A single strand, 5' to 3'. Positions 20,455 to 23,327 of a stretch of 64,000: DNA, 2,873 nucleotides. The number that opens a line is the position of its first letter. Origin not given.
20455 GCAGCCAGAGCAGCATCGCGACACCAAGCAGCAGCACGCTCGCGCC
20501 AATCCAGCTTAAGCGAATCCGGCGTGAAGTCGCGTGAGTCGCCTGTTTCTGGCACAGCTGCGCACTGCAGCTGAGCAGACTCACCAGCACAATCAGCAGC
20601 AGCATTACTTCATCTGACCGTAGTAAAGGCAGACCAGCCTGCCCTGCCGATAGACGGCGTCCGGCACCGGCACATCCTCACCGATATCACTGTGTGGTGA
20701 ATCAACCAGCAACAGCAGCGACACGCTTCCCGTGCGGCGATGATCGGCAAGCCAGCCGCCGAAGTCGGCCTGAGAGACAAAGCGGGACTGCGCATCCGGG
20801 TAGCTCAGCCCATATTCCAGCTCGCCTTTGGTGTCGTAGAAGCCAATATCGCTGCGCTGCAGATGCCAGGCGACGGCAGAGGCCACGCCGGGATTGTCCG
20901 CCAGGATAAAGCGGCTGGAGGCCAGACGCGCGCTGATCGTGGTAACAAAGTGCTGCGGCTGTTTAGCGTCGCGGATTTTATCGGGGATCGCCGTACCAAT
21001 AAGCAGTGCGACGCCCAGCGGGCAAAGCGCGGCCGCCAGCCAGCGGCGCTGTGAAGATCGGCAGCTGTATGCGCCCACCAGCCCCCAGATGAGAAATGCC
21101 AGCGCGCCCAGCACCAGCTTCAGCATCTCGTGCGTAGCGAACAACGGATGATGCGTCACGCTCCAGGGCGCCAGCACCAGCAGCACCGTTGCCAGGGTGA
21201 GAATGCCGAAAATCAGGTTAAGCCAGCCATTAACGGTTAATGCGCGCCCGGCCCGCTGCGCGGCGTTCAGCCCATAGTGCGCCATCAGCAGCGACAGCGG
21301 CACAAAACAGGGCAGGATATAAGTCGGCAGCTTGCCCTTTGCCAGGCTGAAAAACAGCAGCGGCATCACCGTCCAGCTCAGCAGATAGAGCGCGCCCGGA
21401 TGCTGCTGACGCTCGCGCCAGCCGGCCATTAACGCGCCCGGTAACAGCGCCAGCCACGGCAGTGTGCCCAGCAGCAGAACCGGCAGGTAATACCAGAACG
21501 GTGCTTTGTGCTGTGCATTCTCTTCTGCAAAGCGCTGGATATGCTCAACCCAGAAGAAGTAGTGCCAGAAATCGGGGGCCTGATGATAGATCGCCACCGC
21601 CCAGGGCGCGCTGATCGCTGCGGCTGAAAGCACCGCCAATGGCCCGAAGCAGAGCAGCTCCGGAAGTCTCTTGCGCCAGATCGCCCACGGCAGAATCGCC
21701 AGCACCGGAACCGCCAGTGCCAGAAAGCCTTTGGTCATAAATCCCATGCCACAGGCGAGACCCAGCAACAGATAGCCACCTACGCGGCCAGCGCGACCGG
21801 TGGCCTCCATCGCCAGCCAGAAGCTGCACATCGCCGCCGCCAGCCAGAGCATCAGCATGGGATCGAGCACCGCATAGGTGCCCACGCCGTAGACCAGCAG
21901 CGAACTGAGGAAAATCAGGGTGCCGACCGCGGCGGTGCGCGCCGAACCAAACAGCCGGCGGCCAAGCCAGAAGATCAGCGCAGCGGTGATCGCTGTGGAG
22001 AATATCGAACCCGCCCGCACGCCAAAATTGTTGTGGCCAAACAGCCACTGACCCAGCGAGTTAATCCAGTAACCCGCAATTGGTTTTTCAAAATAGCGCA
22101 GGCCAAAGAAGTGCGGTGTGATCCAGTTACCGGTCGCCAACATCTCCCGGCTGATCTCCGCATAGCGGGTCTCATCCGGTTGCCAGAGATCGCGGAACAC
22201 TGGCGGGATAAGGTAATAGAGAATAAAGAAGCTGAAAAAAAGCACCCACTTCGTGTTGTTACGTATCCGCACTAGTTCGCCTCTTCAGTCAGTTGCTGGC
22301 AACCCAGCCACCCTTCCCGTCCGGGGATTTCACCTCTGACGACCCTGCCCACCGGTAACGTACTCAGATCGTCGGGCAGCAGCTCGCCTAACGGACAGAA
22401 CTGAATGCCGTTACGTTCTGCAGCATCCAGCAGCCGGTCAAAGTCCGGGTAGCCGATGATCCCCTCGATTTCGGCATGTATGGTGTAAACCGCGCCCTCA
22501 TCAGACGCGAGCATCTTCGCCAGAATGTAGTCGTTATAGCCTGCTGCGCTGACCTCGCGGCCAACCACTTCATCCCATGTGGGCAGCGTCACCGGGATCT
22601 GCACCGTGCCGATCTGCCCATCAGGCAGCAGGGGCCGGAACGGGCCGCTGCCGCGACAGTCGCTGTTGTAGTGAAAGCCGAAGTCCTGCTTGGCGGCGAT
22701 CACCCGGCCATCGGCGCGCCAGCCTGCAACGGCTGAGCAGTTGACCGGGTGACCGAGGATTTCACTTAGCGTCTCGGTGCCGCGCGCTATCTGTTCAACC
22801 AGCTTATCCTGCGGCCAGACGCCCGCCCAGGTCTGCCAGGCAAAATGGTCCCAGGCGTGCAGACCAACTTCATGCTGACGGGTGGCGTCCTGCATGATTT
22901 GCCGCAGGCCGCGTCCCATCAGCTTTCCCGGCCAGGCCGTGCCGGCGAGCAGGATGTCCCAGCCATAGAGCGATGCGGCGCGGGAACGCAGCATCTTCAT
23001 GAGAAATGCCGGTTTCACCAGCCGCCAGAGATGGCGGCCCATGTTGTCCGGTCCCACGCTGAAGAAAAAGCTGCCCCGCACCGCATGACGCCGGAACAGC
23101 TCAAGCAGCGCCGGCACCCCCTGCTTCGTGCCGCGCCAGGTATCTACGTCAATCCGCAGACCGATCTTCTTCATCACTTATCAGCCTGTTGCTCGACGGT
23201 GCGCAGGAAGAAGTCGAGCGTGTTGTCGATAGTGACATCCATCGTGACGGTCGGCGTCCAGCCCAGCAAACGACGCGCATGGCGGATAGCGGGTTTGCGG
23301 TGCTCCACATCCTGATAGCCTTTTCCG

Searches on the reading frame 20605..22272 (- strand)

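Call 5: search_protein_families(library=pfam, proteins=[window:20605-22272:-], max_evalue=0.01)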
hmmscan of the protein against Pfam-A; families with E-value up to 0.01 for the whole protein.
window:20605-22272:- (555 aa): 2 families
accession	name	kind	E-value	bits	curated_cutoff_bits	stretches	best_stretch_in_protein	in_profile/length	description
PF02366.24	PMT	-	2.7e-46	158.6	22.7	1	10-239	6-245/245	Dolichyl-phosphate-mannose-protein mannosyltransferase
PF13231.12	PMT_2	-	7.6e-15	55.9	26.1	1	63-216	2-150/160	Dolichyl-phosphate-mannose-protein mannosyltransferase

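Call 6: search_protein_families(library=ncbifam, proteins=[window:20605-22272:-], max_evalue=0.01)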
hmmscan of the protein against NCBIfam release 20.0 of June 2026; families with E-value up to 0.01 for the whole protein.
window:20605-22272:- (555 aa): 1 family
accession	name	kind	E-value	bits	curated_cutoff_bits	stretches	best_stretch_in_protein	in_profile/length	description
NF009784.2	PRK13279.1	equivalog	3.4e-248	824.6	567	1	6-540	4-538/539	lipid IV(A) 4-amino-4-deoxy-L-arabinosyltransferase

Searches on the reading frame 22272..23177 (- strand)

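Call 5: search_protein_families(library=pfam, proteins=[window:22272-23177:-], max_evalue=0.01)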
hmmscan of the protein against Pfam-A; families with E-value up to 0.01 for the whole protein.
window:22272-23177:- (301 aa): 1 family
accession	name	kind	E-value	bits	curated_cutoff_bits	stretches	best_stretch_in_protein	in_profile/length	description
PF01522.26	Polysacc_deac_1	-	2.1e-05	24.9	23.1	1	16-170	16-123/124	Polysaccharide deacetylase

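Call 6: search_protein_families(library=ncbifam, proteins=[window:22272-23177:-], max_evalue=0.01)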
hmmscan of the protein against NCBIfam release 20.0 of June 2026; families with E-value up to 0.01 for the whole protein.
window:22272-23177:- (301 aa): 1 family
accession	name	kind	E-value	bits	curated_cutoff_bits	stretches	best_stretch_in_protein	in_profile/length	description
NF011923.2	PRK15394.1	equivalog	7.6e-154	511.2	382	1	3-295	1-294/294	4-deoxy-4-formamido-L-arabinose-phosphoundecaprenol deformylase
